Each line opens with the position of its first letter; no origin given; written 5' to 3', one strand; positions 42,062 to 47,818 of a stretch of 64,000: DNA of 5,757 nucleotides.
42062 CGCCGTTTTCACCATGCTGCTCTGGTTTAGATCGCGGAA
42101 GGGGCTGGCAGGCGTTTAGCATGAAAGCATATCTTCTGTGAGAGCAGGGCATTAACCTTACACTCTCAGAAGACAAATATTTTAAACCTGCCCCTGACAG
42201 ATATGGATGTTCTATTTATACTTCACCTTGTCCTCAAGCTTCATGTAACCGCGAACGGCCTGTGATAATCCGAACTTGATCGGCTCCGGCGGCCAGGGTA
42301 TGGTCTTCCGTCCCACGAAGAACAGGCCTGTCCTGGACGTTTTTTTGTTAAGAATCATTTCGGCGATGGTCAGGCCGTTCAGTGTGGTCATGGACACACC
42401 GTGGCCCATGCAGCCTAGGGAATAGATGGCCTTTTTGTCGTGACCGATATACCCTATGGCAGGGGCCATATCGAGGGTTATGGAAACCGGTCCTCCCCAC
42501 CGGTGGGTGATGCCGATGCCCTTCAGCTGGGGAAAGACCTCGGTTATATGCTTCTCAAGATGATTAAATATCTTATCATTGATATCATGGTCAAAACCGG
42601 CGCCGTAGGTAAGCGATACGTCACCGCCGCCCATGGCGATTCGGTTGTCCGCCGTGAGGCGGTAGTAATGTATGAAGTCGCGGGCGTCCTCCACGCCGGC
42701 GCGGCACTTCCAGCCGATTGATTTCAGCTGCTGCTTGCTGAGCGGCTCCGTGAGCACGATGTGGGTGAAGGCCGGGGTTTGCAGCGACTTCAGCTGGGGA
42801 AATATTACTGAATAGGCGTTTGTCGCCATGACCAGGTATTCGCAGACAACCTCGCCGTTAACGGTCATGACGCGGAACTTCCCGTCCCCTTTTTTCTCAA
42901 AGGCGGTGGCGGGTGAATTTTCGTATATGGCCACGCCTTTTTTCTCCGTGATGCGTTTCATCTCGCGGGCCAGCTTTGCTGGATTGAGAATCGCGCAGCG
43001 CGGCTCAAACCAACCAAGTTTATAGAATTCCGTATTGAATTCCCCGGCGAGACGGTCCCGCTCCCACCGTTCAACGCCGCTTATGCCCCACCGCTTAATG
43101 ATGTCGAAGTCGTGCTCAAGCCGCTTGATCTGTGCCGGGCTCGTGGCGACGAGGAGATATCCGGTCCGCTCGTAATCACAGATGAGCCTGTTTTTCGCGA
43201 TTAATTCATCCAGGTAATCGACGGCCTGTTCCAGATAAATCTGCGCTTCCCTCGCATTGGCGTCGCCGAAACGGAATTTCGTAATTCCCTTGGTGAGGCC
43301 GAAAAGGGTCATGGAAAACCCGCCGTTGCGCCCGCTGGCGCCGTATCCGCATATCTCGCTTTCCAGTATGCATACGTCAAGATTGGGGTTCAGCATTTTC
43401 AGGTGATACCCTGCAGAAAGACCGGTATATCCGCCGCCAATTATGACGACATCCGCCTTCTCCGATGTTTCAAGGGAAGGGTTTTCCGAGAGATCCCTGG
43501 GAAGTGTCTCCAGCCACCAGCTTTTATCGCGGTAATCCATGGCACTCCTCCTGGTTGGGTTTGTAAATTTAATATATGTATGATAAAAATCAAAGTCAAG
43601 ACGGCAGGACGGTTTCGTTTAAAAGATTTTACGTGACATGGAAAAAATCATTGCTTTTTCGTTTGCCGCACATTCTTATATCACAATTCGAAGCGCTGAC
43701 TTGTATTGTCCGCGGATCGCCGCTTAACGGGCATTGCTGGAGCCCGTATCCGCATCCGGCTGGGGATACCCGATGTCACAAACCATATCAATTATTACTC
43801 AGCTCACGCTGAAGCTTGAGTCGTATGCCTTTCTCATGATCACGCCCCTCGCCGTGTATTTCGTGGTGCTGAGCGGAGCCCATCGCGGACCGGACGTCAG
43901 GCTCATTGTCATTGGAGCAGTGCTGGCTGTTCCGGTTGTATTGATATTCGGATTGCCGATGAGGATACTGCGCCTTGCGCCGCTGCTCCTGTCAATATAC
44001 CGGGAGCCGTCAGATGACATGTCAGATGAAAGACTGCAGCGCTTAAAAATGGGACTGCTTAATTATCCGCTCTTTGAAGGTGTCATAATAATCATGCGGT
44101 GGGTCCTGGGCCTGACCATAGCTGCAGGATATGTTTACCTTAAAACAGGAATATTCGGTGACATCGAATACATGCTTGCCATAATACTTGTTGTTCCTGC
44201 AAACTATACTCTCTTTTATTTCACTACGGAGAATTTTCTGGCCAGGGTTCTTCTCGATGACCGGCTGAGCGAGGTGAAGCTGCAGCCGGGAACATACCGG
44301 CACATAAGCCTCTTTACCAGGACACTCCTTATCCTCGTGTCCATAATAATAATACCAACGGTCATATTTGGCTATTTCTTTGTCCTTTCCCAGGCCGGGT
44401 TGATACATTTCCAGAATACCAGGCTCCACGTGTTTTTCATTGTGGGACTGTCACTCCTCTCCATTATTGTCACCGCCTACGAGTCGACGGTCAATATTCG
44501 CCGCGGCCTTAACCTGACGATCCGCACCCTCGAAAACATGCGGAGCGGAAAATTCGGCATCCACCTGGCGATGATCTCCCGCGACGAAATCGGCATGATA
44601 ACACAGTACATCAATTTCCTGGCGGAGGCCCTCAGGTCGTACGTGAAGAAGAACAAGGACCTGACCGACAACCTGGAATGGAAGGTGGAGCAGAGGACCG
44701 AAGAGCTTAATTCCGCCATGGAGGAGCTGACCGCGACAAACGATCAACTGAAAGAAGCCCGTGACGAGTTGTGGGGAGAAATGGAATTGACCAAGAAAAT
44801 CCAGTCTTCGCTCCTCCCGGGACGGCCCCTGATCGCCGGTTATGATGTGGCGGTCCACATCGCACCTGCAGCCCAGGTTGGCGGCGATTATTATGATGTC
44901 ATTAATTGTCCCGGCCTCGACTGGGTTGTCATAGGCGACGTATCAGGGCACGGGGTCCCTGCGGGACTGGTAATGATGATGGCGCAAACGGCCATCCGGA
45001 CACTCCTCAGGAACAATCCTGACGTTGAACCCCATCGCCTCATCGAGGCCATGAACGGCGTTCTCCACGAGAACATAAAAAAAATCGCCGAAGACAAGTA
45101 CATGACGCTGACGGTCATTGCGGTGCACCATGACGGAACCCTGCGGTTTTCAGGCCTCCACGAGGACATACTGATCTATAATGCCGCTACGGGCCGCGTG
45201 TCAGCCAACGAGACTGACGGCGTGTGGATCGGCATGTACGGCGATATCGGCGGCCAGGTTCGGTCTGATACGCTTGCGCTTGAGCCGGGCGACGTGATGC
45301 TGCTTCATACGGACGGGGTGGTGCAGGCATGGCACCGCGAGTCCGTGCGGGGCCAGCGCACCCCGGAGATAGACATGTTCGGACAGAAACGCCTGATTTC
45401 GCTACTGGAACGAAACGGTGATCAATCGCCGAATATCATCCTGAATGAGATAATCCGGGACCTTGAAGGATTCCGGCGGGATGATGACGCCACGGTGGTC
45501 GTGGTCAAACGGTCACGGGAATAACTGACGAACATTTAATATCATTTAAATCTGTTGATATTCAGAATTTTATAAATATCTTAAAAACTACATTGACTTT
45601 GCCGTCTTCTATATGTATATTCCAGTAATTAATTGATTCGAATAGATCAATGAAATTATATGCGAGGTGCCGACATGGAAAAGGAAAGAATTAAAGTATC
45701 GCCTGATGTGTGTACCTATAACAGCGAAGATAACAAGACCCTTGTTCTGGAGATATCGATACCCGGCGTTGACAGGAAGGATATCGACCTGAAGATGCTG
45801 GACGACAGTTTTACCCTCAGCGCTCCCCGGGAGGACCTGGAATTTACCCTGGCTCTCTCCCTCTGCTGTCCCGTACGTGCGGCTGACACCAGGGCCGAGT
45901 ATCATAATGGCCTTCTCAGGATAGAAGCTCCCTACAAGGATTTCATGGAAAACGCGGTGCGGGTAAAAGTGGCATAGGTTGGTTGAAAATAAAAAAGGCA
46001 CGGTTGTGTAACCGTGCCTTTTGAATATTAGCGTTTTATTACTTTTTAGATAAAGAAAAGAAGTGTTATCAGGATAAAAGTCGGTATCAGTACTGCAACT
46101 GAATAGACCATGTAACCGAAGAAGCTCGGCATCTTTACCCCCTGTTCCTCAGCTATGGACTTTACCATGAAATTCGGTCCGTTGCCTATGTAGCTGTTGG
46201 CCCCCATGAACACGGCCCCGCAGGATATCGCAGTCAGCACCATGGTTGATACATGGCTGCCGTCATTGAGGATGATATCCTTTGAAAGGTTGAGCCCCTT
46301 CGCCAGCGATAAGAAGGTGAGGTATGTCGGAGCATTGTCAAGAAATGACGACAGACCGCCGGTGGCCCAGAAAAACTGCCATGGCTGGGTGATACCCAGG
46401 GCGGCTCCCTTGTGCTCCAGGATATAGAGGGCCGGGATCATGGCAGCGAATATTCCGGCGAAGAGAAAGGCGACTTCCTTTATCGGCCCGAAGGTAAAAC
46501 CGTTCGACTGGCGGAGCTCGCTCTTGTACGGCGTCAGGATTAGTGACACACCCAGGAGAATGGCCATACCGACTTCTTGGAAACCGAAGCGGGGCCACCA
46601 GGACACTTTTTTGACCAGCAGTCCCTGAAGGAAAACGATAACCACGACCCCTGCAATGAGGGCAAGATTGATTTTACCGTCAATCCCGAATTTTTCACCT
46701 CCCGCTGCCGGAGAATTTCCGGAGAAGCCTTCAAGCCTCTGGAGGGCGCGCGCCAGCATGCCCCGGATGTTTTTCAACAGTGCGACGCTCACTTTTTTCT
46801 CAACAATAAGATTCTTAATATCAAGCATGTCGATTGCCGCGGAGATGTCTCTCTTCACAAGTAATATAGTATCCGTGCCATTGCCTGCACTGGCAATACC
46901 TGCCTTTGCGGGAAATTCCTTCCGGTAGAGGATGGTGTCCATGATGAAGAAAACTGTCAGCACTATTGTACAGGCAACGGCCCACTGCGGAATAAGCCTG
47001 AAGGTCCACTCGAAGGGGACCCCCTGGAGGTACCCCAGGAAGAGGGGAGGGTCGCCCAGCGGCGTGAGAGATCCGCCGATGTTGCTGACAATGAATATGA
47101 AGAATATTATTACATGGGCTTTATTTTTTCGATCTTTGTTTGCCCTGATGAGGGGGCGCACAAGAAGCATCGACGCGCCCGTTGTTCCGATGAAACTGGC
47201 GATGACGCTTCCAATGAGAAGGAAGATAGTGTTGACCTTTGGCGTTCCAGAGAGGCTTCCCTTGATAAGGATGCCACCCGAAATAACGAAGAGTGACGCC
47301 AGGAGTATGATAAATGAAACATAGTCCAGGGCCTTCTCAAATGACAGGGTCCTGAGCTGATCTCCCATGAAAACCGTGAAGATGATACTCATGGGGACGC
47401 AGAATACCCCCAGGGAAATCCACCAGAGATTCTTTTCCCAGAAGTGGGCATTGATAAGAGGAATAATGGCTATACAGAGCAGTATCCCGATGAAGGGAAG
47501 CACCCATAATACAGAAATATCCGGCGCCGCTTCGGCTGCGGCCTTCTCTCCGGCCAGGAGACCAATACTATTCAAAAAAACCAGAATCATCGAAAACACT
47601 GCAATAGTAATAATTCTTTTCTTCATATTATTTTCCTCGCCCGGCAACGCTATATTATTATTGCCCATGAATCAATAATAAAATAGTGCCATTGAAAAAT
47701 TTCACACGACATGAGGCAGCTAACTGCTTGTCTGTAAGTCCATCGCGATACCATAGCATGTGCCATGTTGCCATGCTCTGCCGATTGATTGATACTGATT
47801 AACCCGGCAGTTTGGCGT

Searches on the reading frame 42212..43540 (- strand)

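Call 68: search_protein_families(library=pfam, proteins=[window:42212-43540:-], max_evalue=0.00001)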
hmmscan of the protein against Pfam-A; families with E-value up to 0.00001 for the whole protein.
window:42212-43540:- (442 aa): 4 families
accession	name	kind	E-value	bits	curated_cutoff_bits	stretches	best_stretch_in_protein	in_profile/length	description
PF01266.30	DAO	-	1.7e-60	205.9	27.9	1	30-395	1-353/353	FAD dependent oxidoreductase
PF00070.33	Pyr_redox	-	5e-07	30.6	22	0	187-227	39-79/82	Pyridine nucleotide-disulphide oxidoreductase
PF13738.12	Pyr_redox_3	-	5.8e-07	29.5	30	0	32-119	1-96/305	Pyridine nucleotide-disulphide oxidoreductase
PF01946.23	Thi4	-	6.2e-07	29.3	26.2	1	27-71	16-59/235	Thi4 family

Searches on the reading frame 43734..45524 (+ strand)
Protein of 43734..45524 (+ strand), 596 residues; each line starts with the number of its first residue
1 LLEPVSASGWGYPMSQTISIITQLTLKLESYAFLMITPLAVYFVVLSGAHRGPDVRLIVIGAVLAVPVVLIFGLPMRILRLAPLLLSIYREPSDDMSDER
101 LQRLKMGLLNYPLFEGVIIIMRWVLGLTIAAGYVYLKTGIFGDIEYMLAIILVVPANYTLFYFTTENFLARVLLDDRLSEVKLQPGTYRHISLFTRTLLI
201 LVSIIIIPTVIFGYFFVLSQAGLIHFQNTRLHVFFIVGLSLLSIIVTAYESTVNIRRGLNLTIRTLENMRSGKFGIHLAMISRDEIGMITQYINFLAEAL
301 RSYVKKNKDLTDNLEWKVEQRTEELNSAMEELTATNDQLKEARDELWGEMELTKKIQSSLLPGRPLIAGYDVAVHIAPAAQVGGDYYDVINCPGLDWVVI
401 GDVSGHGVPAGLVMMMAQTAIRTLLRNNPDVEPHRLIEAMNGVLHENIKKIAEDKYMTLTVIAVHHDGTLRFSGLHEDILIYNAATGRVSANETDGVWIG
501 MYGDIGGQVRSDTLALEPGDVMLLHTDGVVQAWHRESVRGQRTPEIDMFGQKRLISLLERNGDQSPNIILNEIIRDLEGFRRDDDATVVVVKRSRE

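Call 68: search_protein_families(library=pfam, proteins=[window:43734-45524:+], max_evalue=0.00001)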
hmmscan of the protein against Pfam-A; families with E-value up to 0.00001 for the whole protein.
window:43734-45524:+ (596 aa): 1 family
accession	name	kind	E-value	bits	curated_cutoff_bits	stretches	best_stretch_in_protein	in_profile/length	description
PF07228.17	SpoIIE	-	1.4e-33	116.9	25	1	397-593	6-191/192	Stage II sporulation protein E (SpoIIE)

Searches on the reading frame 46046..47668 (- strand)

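Call 68: search_protein_families(library=pfam, proteins=[window:46046-47668:-], max_evalue=0.00001)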
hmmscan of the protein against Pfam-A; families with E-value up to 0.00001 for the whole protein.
window:46046-47668:- (540 aa): 2 families
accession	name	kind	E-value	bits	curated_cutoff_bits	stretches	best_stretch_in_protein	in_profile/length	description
PF16980.11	CitMHS_2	-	5.8e-157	523.4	25.7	2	51-256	4-211/448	Putative citrate transport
PF03600.22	CitMHS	-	4.9e-11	42.8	31.9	1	147-461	81-319/336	Citrate transporter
